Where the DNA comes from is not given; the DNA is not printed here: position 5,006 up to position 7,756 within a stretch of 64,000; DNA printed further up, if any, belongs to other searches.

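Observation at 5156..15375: Candidate chain-termination/ruler module for an ABC-transporter-dependent glycan: FrhB-like-pyruvyltransferase-coiled-coil fusion, methyltransferase, and Wzt with coiled coil + C-terminal binding domain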

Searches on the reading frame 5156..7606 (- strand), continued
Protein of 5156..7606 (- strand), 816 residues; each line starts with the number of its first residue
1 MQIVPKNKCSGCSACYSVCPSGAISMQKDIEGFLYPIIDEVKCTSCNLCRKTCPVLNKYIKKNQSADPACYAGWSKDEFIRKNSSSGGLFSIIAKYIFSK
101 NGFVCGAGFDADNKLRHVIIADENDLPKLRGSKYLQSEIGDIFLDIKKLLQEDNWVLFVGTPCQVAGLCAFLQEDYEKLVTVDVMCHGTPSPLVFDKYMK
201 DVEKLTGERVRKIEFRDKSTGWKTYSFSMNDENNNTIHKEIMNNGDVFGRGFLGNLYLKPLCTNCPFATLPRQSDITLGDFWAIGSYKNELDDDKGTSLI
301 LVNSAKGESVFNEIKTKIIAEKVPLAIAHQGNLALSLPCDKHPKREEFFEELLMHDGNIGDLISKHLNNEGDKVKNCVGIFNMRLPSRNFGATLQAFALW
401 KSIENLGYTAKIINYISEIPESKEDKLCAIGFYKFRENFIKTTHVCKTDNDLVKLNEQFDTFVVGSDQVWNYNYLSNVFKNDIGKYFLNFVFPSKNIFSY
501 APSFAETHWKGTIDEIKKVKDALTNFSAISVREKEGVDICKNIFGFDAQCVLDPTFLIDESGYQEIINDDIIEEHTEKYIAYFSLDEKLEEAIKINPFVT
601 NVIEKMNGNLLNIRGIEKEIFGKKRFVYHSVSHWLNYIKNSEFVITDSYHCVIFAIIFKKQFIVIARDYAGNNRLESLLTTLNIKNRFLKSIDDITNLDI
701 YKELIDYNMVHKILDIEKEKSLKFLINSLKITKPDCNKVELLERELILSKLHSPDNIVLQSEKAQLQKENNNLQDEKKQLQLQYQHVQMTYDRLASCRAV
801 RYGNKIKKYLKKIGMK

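Call 16: find_encoding_contigs(protein=P0002, flank=10000, max_places=1)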
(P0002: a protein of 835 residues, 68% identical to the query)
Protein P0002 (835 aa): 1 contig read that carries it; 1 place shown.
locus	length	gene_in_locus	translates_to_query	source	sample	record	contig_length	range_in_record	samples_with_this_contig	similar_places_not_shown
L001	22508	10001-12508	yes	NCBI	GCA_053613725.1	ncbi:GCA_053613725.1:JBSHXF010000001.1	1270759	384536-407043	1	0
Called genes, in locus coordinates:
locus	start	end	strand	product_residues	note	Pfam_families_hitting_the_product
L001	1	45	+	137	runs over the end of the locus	-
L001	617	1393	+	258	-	PF01061:ABC2_membrane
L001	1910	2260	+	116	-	PF05635:23S_rRNA_IVP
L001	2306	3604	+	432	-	PF00005:ABC_tran, PF13304:AAA_21 (weak), PF14524:Wzt_C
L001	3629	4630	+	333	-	PF01073:3Beta_HSD, PF01370:Epimerase, PF02719:Polysacc_synt_2, PF04321:RmlD_sub_bind (weak), PF05368:NmrA (weak), PF16363:GDP_Man_Dehyd, PF13460:NAD_binding_10, PF08485:Polysacc_syn_2C, +2 more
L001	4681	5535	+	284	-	PF01370:Epimerase, PF04321:RmlD_sub_bind, PF16363:GDP_Man_Dehyd (faint)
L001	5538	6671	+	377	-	PF02350:Epimerase_2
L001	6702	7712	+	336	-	PF13578:Methyltransf_24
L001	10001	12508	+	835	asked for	PF00037:Fer4 (weak), PF12838:Fer4_7, PF13187:Fer4_9 (weak), PF14697:Fer4_21, PF00037:Fer4 (weak), PF12797:Fer4_2 (weak), PF04432:FrhB_FdhB_C, PF04230:PS_pyruv_trans, +4 more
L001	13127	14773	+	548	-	PF13439:Glyco_transf_4 (faint), PF20706:GT4-conflict, PF00534:Glycos_transf_1, PF13692:Glyco_trans_1_4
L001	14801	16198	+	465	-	-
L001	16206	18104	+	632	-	PF00534:Glycos_transf_1, PF13692:Glyco_trans_1_4 (weak)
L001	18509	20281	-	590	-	PF22148:Fervidolysin_NPro-like, PF00082:Peptidase_S8, PF18885:DUF5648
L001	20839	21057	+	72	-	-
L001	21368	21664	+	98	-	-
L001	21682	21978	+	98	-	-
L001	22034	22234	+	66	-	-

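Call 17: find_encoding_contigs(protein=P0013, flank=10000, max_places=1)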
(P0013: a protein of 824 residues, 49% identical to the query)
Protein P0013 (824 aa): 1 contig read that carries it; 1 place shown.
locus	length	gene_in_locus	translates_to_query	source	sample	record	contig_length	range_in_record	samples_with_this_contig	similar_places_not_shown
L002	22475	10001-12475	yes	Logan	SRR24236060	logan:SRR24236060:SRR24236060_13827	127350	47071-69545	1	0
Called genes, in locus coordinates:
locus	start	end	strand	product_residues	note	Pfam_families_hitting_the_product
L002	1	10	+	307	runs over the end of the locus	PF01370:Epimerase, PF04321:RmlD_sub_bind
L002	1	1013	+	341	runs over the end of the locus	PF04321:RmlD_sub_bind, PF05368:NmrA, PF01073:3Beta_HSD, PF01370:Epimerase, PF02719:Polysacc_synt_2, PF13460:NAD_binding_10, PF16363:GDP_Man_Dehyd, PF08485:Polysacc_syn_2C, +4 more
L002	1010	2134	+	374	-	PF02350:Epimerase_2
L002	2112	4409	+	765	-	PF00535:Glycos_transf_2, PF10111:Glyco_tranf_2_2, PF13641:Glyco_tranf_2_3, PF13439:Glyco_transf_4 (weak), PF00534:Glycos_transf_1, PF13692:Glyco_trans_1_4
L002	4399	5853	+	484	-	PF13439:Glyco_transf_4 (faint), PF00534:Glycos_transf_1, PF13692:Glyco_trans_1_4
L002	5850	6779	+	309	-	PF00535:Glycos_transf_2, PF10111:Glyco_tranf_2_2, PF13641:Glyco_tranf_2_3 (weak)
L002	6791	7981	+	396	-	PF00535:Glycos_transf_2, PF26629:GT2_TM_C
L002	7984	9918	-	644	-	-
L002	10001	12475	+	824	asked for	PF00037:Fer4 (faint), PF12797:Fer4_2 (faint), PF12837:Fer4_6 (faint), PF12838:Fer4_7, PF13187:Fer4_9 (weak), PF14697:Fer4_21 (weak), PF04432:FrhB_FdhB_C, PF04230:PS_pyruv_trans, +3 more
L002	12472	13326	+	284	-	PF00535:Glycos_transf_2, PF10111:Glyco_tranf_2_2 (weak)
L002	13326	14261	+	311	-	PF00535:Glycos_transf_2, PF10111:Glyco_tranf_2_2, PF13641:Glyco_tranf_2_3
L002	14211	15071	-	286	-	PF00535:Glycos_transf_2, PF10111:Glyco_tranf_2_2, PF13641:Glyco_tranf_2_3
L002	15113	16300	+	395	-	PF13439:Glyco_transf_4 (weak), PF13692:Glyco_trans_1_4, PF00534:Glycos_transf_1 (weak)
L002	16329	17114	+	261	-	PF01061:ABC2_membrane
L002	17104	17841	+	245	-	PF00005:ABC_tran, PF13304:AAA_21 (weak)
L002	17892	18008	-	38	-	-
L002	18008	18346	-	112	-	PF04221:RelB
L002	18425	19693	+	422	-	PF01943:Polysacc_synt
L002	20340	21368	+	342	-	PF01073:3Beta_HSD, PF01370:Epimerase, PF02719:Polysacc_synt_2, PF04321:RmlD_sub_bind (weak), PF07993:NAD_binding_4 (faint), PF16363:GDP_Man_Dehyd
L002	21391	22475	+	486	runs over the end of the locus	PF13231:PMT_2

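Call 18: find_encoding_contigs(protein=P0028, flank=10000, max_places=1)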
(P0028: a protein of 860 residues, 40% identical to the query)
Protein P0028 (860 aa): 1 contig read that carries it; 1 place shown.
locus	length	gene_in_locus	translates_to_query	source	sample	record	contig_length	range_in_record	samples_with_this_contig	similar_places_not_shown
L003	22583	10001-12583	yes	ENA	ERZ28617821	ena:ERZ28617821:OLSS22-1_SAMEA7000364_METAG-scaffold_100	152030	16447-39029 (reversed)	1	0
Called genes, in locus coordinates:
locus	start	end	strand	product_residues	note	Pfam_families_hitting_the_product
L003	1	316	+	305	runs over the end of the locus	PF20769:YPEB_N, PF14620:YPEB_PepSY1-2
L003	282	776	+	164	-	PF14620:YPEB_PepSY1-2, PF03413:PepSY (weak)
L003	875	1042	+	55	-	PF00269:SASP (weak)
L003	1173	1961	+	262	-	PF01061:ABC2_membrane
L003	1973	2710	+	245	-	PF00005:ABC_tran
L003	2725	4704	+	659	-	PF13692:Glyco_trans_1_4 (weak), PF00535:Glycos_transf_2, PF10111:Glyco_tranf_2_2 (faint), PF13641:Glyco_tranf_2_3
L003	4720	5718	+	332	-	PF01073:3Beta_HSD, PF01370:Epimerase, PF02719:Polysacc_synt_2, PF04321:RmlD_sub_bind, PF05368:NmrA, PF13460:NAD_binding_10, PF16363:GDP_Man_Dehyd, PF08485:Polysacc_syn_2C, +3 more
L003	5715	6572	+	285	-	PF01370:Epimerase, PF04321:RmlD_sub_bind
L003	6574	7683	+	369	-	PF02350:Epimerase_2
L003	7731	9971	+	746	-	PF00535:Glycos_transf_2, PF10111:Glyco_tranf_2_2, PF13641:Glyco_tranf_2_3, PF20706:GT4-conflict (faint), PF00534:Glycos_transf_1, PF13692:Glyco_trans_1_4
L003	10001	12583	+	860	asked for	PF00037:Fer4 (weak), PF12837:Fer4_6 (faint), PF12838:Fer4_7, PF13183:Fer4_8 (faint), PF13187:Fer4_9 (weak), PF04422:FrhB_FdhB_N (weak), PF04432:FrhB_FdhB_C, PF04230:PS_pyruv_trans, +2 more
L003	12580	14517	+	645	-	PF00535:Glycos_transf_2, PF10111:Glyco_tranf_2_2, PF13506:Glyco_transf_21 (faint), PF13641:Glyco_tranf_2_3, PF00535:Glycos_transf_2, PF10111:Glyco_tranf_2_2, PF13641:Glyco_tranf_2_3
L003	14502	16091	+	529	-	PF13524:Glyco_trans_1_2 (faint), PF20706:GT4-conflict, PF00534:Glycos_transf_1, PF13692:Glyco_trans_1_4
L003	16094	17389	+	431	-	PF00534:Glycos_transf_1, PF13692:Glyco_trans_1_4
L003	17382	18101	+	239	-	PF03808:Glyco_tran_WecG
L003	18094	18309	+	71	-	PF02350:Epimerase_2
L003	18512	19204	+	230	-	PF02350:Epimerase_2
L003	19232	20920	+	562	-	PF00884:Sulfatase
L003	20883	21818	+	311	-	PF00535:Glycos_transf_2, PF10111:Glyco_tranf_2_2, PF13641:Glyco_tranf_2_3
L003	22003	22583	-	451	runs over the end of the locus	PF13425:O-antigen_lig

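Call 20: find_related_loci(query=A1, collection=genome_contigs, flank=10000)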
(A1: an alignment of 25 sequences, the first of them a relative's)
Query A1 (816 aa) in genome_contigs; peptide patterns used: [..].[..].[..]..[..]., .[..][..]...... (x = any residue, [..] = any of these).
599 stretches matched a pattern (row limit reached: there are more); 596 encode a relative of the query (tblastn E <= 1e-3); the best 80 are kept; 80 distinct loci.
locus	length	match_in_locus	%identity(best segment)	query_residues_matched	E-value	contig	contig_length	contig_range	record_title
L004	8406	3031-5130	45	6-731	0e+0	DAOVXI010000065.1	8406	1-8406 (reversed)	MAG TPA_asm: Deltaproteobacteria bacterium isolate CSMAG_1753 CSMAG_1753_k141_5147664_length_8406_cov_10.0000, whole gen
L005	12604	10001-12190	41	3-766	4e-164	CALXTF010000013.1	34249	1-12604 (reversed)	MAG: uncultured Alphaproteobacteria bacterium isolate BRZ_RE__bin26 genome assembly, contig: BRZ_RE__NODE_924_length_342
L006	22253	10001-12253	37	2-788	4e-158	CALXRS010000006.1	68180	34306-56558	MAG: uncultured Alphaproteobacteria bacterium isolate BRZ_KK__bin28 genome assembly, contig: BRZ_KK__NODE_652_length_681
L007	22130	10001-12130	41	2-751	2e-157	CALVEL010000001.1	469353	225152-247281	MAG: Candidatus Gastranaerophilales bacterium isolate BRZ_MB__bin16 genome assembly, contig: BRZ_MB__NODE_9_length_46935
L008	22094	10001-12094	41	9-735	6e-155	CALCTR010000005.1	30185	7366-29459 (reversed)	MAG TPA_asm: uncultured Alphaproteobacteria bacterium isolate SRR6425795_bin.15_CONCOCT_v1.1_MAG genome assembly, contig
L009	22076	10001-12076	37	9-734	2e-144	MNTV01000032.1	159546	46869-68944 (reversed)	MAG: Azospirillum sp. 51_20 Ley3_66761_scaffold_438, whole genome shotgun sequence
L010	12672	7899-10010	38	1-729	6e-142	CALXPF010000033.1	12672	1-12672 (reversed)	MAG: uncultured Alphaproteobacteria bacterium isolate BRZ_FB__bin41 genome assembly, contig: BRZ_FB__NODE_6511_length_12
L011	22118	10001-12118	37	9-750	5e-140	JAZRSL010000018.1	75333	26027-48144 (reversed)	MAG: Candidatus Gastranaerophilaceae bacterium isolate T1900045347_YK20190037.MAGScoT_cleanbin_000009 SGB_6720_k141_2972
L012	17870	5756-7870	39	6-740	5e-139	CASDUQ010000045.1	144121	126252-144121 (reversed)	uncultured bacterium isolate SI.A70.metabat-bins.5 genome assembly, contig: SI.A70.metabat-bins.5.fa_k141_358773, whole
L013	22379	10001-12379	36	1-798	5e-136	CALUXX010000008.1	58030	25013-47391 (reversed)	MAG: Candidatus Gastranaerophilales bacterium isolate BRZ_H__bin44 genome assembly, contig: BRZ_H__NODE_637_length_58030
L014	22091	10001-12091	38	6-740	3e-135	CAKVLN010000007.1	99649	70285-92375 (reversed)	MAG: uncultured Candidatus Melainabacteria bacterium isolate REFINED_METABAT215_TOP10_CONTIGS_1500_ASSEMBLY_K77_MERGED__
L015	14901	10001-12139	34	1-729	2e-127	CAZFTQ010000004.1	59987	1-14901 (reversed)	MAG TPA_asm: uncultured Desulfovibrio sp. isolate SRP314395_co1_243 genome assembly, contig: NODE_292_length_59987_cov_7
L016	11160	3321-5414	37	1-737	4e-127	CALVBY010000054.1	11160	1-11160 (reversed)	MAG: Candidatus Gastranaerophilales bacterium isolate BRZ_LT__bin40 genome assembly, contig: BRZ_LT__NODE_4774_length_11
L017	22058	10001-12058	33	4-725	3e-122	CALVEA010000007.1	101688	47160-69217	MAG: Candidatus Gastranaerophilales bacterium isolate BRZ_CP__bin30 genome assembly, contig: BRZ_CP__NODE_317_length_101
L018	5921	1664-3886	36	1-779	2e-120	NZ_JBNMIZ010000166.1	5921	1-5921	MAG: Brachyspira sp. isolate CM_BacBra2172.83 k141_413422_length_5921_cov_20.0000, whole genome shotgun sequence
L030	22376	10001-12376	40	1-782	3e-174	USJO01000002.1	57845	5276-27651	uncultured Clostridium sp. isolate UMGS1781 genome assembly, contig: NODE_111_length_57845_cov_24.899671, whole genome s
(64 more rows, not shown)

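Call 27: find_related_loci(query=A1, collection=metagenome_contigs, flank=10000)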
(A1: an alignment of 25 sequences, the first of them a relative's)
Query A1 (816 aa) in metagenome_contigs; peptide patterns used: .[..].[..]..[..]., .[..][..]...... (x = any residue, [..] = any of these).
600 stretches matched a pattern (row limit reached: there are more); 587 encode a relative of the query (tblastn E <= 1e-3); the best 80 are kept; 80 distinct loci.
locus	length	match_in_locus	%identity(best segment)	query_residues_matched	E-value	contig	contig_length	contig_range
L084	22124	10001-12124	39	4-729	2e-164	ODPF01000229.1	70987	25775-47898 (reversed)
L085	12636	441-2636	35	9-789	2e-143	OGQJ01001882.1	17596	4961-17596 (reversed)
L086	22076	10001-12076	36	9-734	5e-142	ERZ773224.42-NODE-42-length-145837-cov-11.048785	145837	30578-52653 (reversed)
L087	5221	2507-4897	33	1-781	3e-130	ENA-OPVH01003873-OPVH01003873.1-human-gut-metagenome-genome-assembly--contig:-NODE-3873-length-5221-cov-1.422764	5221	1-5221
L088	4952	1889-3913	36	8-729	1e-130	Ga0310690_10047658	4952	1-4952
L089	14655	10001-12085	37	7-734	8e-128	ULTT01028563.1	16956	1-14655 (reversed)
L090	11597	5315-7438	36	6-729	9e-128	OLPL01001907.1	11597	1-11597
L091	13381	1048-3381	33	8-813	1e-127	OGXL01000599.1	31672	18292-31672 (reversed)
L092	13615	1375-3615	35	3-769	4e-125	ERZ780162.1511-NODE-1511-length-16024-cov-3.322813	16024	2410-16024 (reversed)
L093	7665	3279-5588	33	6-731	1e-121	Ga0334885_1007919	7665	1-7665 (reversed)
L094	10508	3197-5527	33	1-730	1e-121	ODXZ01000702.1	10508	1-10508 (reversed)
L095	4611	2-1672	38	156-729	9e-121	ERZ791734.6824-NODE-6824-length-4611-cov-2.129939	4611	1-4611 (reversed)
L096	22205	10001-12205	35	1-745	3e-119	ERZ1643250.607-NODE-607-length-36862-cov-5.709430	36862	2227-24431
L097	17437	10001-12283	33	7-778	2e-111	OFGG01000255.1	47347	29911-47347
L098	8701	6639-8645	34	9-721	4e-109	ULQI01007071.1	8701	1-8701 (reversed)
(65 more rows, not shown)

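Call 49: find_encoding_contigs(protein=P0016, flank=10000, max_places=1)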
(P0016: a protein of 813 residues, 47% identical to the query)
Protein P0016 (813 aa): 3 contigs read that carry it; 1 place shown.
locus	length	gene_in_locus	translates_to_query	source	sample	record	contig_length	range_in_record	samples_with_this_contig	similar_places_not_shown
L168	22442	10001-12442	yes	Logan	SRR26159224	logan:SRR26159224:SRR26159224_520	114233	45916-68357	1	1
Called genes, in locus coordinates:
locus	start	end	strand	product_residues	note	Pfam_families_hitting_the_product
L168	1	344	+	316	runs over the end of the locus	PF01073:3Beta_HSD, PF01370:Epimerase, PF02719:Polysacc_synt_2 (faint), PF04321:RmlD_sub_bind, PF16363:GDP_Man_Dehyd, PF07993:NAD_binding_4 (weak)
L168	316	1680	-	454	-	PF26314:MptA_B_family (weak)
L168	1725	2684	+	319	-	PF01073:3Beta_HSD, PF01370:Epimerase, PF02719:Polysacc_synt_2, PF04321:RmlD_sub_bind, PF16363:GDP_Man_Dehyd, PF07993:NAD_binding_4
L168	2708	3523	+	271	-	PF01061:ABC2_membrane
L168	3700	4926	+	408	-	PF00005:ABC_tran, PF13304:AAA_21 (weak), PF14524:Wzt_C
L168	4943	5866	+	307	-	PF01370:Epimerase, PF04321:RmlD_sub_bind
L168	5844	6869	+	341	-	PF04321:RmlD_sub_bind (weak), PF05368:NmrA, PF01073:3Beta_HSD, PF01370:Epimerase, PF02719:Polysacc_synt_2, PF13460:NAD_binding_10, PF16363:GDP_Man_Dehyd, PF08485:Polysacc_syn_2C, +2 more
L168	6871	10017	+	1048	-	PF00535:Glycos_transf_2, PF10111:Glyco_tranf_2_2, PF13632:Glyco_trans_2_3 (faint), PF00535:Glycos_transf_2, PF10111:Glyco_tranf_2_2, PF13641:Glyco_tranf_2_3, PF00534:Glycos_transf_1, PF13692:Glyco_trans_1_4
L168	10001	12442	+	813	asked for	PF00037:Fer4, PF12837:Fer4_6 (weak), PF12838:Fer4_7, PF13187:Fer4_9, PF14697:Fer4_21 (weak), PF04422:FrhB_FdhB_N (weak), PF04432:FrhB_FdhB_C, PF04230:PS_pyruv_trans, +3 more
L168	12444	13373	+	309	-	PF13578:Methyltransf_24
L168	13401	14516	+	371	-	PF02350:Epimerase_2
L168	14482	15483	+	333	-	PF00535:Glycos_transf_2, PF10111:Glyco_tranf_2_2, PF13641:Glyco_tranf_2_3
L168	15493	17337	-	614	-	PF13522:GATase_6, PF13537:GATase_7, PF00733:Asn_synthase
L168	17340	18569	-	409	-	PF00534:Glycos_transf_1, PF13692:Glyco_trans_1_4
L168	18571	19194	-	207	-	PF01209:Ubie_methyltran (faint), PF05148:Methyltransf_8 (weak), PF13489:Methyltransf_23, PF08241:Methyltransf_11, PF08242:Methyltransf_12 (weak), PF13649:Methyltransf_25 (weak), PF13847:Methyltransf_31 (weak)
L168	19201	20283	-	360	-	PF00534:Glycos_transf_1, PF13692:Glyco_trans_1_4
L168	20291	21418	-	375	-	PF13439:Glyco_transf_4 (weak), PF13579:Glyco_trans_4_4 (weak), PF20706:GT4-conflict (weak), PF00534:Glycos_transf_1, PF13692:Glyco_trans_1_4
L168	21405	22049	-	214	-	PF13489:Methyltransf_23, PF08241:Methyltransf_11, PF08242:Methyltransf_12 (weak), PF13649:Methyltransf_25 (weak), PF13847:Methyltransf_31 (weak)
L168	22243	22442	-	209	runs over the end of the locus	PF01209:Ubie_methyltran (weak), PF13489:Methyltransf_23, PF13847:Methyltransf_31, PF08241:Methyltransf_11, PF13649:Methyltransf_25, PF08242:Methyltransf_12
